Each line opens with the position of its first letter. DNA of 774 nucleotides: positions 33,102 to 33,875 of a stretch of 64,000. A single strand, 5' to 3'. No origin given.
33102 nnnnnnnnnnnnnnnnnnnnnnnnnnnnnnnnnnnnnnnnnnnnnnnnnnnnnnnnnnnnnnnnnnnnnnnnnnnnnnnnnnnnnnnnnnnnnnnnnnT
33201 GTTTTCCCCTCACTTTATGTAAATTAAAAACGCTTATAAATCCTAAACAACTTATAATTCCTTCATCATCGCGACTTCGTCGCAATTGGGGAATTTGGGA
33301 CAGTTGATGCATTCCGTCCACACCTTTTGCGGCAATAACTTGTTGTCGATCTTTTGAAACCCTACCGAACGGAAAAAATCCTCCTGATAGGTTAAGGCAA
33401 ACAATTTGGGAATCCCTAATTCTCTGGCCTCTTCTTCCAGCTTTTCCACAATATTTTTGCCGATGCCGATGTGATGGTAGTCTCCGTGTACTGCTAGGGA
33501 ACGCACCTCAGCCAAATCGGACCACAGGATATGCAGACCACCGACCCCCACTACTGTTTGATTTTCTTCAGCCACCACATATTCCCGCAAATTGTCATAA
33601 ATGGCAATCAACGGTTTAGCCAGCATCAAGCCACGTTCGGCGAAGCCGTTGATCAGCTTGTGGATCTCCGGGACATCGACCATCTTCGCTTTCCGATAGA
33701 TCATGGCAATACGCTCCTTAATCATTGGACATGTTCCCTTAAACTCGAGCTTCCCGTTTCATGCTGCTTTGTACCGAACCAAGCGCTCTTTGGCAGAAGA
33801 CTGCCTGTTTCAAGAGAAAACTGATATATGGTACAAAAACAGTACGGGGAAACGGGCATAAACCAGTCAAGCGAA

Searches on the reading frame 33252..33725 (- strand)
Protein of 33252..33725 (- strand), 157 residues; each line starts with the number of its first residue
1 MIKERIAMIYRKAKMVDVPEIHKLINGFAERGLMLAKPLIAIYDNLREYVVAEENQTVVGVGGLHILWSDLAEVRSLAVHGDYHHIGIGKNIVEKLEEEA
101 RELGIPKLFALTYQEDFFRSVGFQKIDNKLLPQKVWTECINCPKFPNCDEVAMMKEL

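Call 3: search_protein_families(library=ncbifam, proteins=[window:33252-33725:-])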
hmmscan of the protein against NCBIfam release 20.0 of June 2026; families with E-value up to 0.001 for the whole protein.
window:33252-33725:- (157 aa): 8 families
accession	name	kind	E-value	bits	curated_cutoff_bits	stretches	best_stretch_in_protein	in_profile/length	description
NF005840.0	PRK07757.1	equivalog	1.3e-62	210.3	154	1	8-157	3-152/153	N-acetyltransferase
NF005921.0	PRK07922.1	equivalog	1.2e-40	138.9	180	1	7-140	6-140/170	amino-acid N-acetyltransferase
NF008964.0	PRK12308.1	equivalog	3e-30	105.2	657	1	6-154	462-610/624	argininosuccinate lyase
NF003641.0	PRK05279.1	equivalog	3.4e-19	69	344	1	2-134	289-423/441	amino-acid N-acetyltransferase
TIGR01890.1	N-Ac-Glu-synth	equivalog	3.7e-17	62.4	202.85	1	7-134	282-411/429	amino-acid N-acetyltransferase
NF040501.1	resist_ArsN2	equivalog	9.6e-16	57.6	125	1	41-136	18-114/133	arsenic resistance N-acetyltransferase ArsN2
TIGR01575.1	rimI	equivalog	2.3e-08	34.2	86.4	1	44-109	29-93/132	ribosomal protein S18-alanine N-acetyltransferase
NF033078.2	AAC_6p_Ia_fam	equivalog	5.1e-06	26.4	265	1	53-129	57-133/181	AAC(6')-Ia family aminoglycoside 6'-N-acetyltransferase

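Call 4: search_protein_families(library=pfam, proteins=[window:33252-33725:-])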
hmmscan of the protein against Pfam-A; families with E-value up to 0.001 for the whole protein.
window:33252-33725:- (157 aa): 4 families
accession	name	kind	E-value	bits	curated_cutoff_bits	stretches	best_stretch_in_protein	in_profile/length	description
PF00583.31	Acetyltransf_1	-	8.2e-14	52.3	20.7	1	44-123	31-110/116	Acetyltransferase (GNAT) family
PF13508.13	Acetyltransf_7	-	1.8e-11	44.7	27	1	48-125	4-84/84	Acetyltransferase (GNAT) domain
PF13673.13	Acetyltransf_10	-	2.1e-08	34.6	23.6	1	49-128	33-112/128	Acetyltransferase (GNAT) domain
PF23209.2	IDM1_C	-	0.00018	22.1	33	1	50-131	36-120/140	Increased DNA methylation 1, C-terminal domain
